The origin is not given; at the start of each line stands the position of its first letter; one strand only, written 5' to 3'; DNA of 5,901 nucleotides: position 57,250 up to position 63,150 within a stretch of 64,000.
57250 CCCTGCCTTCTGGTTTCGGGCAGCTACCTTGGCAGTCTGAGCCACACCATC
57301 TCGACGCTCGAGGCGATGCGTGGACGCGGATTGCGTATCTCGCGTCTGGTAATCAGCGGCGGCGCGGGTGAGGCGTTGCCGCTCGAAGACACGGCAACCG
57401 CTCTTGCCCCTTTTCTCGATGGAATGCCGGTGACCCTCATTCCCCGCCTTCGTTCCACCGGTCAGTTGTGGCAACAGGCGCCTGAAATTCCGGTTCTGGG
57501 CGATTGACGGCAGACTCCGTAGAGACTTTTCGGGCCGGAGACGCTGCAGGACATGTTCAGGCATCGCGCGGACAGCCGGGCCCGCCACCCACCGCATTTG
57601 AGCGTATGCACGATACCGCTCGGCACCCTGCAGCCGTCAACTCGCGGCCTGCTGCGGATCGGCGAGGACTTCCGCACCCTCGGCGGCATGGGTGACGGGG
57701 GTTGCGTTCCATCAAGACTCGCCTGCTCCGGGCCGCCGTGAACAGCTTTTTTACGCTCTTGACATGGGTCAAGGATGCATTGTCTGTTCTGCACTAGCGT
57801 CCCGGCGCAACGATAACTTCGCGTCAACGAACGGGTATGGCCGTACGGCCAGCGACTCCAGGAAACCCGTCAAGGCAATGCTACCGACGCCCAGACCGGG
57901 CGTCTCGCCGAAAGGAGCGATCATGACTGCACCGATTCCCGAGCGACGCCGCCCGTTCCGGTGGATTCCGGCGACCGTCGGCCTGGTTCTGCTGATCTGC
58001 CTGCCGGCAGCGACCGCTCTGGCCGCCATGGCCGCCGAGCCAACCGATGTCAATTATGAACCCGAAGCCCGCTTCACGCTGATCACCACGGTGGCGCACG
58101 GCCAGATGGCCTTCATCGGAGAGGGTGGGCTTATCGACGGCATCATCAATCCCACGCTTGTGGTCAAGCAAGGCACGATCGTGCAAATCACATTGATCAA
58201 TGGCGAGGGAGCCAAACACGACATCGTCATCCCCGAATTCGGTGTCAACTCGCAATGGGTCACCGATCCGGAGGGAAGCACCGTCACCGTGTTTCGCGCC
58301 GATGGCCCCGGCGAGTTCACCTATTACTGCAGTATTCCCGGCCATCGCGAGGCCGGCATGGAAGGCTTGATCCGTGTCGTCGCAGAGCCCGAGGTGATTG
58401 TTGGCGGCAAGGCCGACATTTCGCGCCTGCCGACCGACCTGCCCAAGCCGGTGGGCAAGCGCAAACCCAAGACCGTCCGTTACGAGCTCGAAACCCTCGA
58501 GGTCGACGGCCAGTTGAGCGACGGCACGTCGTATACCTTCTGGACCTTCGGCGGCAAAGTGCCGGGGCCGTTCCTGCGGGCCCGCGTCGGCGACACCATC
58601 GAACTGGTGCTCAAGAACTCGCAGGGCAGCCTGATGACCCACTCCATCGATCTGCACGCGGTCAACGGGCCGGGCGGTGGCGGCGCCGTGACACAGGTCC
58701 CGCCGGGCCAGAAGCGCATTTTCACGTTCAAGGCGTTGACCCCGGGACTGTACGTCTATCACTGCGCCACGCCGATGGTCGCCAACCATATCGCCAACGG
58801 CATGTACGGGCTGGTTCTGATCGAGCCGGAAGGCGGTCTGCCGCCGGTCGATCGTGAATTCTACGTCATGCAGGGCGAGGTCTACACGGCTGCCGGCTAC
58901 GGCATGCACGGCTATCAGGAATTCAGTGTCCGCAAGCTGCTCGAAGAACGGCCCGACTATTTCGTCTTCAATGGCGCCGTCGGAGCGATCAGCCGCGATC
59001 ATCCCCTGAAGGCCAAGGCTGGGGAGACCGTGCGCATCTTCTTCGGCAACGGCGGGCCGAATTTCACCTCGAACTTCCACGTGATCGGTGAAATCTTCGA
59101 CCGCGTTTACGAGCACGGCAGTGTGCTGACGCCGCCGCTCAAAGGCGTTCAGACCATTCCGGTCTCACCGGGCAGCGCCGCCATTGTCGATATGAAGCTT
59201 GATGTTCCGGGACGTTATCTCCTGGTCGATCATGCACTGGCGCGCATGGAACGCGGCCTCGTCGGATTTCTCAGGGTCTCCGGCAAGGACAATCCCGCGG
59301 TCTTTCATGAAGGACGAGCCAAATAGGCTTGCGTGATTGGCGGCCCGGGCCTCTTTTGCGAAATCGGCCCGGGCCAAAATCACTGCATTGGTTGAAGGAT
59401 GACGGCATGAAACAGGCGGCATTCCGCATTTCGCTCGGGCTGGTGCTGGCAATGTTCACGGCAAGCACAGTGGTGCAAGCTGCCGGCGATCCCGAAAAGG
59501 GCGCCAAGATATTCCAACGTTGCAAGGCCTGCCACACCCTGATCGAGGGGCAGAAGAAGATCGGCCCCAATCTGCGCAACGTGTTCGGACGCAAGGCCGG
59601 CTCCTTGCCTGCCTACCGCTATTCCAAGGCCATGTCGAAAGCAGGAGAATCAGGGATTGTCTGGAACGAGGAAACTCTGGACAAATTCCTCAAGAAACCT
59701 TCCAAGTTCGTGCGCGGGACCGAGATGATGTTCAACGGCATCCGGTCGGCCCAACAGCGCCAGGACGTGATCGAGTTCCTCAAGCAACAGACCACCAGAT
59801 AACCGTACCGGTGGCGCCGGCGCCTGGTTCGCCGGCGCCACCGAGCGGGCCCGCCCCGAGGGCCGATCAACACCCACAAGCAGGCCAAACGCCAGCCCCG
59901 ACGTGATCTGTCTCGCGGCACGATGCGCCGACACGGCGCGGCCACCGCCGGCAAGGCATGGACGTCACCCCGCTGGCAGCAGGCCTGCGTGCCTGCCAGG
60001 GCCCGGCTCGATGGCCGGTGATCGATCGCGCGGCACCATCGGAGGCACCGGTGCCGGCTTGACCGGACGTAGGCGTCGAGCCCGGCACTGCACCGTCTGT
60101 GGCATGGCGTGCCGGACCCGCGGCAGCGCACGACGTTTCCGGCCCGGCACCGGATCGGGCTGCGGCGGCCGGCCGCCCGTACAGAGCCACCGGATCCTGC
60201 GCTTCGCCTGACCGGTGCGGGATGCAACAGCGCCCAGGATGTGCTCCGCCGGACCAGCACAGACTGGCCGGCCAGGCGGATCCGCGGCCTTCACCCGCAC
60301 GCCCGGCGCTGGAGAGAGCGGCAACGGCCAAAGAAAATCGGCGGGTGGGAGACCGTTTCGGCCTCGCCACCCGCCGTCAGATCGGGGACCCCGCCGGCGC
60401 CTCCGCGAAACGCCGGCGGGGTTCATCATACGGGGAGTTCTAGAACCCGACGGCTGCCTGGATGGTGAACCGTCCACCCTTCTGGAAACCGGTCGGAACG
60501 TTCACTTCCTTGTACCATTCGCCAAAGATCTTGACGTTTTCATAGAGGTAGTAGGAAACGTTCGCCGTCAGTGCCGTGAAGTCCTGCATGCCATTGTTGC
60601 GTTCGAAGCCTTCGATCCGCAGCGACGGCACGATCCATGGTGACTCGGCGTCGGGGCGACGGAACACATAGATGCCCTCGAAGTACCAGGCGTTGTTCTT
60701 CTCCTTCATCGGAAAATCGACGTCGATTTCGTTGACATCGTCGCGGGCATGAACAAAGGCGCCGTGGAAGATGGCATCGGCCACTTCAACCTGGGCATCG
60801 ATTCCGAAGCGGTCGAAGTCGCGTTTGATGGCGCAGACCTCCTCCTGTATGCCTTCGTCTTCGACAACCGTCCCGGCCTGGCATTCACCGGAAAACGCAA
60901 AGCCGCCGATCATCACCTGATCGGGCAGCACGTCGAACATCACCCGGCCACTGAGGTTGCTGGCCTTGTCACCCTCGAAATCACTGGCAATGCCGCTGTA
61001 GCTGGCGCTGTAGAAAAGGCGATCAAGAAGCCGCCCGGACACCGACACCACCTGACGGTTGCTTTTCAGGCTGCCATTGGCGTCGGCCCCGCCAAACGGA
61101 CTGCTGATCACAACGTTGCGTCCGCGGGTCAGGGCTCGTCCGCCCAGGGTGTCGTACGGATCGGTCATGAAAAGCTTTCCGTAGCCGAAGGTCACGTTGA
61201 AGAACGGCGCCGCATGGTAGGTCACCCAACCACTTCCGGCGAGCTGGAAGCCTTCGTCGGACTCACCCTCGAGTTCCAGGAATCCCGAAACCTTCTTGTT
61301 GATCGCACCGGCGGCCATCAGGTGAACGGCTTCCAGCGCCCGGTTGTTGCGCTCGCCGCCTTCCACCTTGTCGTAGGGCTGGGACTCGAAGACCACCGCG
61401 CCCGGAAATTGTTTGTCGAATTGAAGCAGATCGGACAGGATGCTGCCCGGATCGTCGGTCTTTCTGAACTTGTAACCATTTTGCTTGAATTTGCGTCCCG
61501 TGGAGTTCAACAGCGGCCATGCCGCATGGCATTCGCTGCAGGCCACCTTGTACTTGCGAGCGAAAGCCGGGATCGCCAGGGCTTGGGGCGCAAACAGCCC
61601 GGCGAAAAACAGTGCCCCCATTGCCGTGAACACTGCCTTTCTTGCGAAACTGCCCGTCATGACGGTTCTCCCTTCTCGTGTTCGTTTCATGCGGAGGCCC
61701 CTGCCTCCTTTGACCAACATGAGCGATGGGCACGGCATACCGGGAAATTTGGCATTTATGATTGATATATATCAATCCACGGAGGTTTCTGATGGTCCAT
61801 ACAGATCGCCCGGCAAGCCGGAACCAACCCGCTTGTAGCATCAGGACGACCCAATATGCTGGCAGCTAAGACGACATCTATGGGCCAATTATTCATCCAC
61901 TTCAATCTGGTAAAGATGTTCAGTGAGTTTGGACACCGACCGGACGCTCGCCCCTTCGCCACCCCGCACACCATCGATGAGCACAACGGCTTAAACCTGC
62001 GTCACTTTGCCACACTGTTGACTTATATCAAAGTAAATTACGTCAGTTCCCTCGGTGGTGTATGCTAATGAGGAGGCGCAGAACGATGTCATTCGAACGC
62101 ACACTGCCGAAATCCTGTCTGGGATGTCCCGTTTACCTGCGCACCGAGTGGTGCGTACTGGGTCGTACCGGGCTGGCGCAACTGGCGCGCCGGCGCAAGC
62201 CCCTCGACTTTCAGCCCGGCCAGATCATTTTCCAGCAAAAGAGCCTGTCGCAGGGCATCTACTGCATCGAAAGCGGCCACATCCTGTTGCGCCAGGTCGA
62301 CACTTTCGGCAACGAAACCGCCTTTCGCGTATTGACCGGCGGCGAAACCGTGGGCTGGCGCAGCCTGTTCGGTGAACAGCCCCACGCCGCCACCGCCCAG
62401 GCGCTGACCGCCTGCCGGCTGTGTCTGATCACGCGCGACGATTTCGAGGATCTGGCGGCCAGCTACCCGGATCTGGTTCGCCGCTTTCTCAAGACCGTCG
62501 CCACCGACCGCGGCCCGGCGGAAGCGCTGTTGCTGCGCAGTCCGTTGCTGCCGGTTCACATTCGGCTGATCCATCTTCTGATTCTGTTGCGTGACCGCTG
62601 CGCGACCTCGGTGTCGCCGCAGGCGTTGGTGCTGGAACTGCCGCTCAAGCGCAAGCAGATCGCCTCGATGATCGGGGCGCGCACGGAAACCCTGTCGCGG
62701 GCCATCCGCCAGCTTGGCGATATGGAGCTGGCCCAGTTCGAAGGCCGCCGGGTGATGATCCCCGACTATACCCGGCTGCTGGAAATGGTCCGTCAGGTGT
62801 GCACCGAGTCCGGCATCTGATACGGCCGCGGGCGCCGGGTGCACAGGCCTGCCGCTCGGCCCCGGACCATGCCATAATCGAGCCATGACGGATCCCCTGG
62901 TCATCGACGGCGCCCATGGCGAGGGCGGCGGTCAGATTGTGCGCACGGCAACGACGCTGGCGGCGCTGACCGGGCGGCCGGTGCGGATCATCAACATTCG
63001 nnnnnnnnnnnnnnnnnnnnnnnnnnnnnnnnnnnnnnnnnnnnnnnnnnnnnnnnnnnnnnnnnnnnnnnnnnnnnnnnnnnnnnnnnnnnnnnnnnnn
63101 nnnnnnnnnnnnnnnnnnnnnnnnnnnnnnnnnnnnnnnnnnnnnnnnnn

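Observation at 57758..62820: Candidate oxygen-regulated electron-transfer module: cupredoxin-NirK, cytochrome c2, Cyc2-like fused cytochrome-porin and an FNR-type regulator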

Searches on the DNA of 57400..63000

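Call 56: search_rna_families(source=window, start=57400, end=63000, threshold=evalue, max_evalue=1)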
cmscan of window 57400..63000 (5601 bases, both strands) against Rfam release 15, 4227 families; matches with E-value up to 1: 0.
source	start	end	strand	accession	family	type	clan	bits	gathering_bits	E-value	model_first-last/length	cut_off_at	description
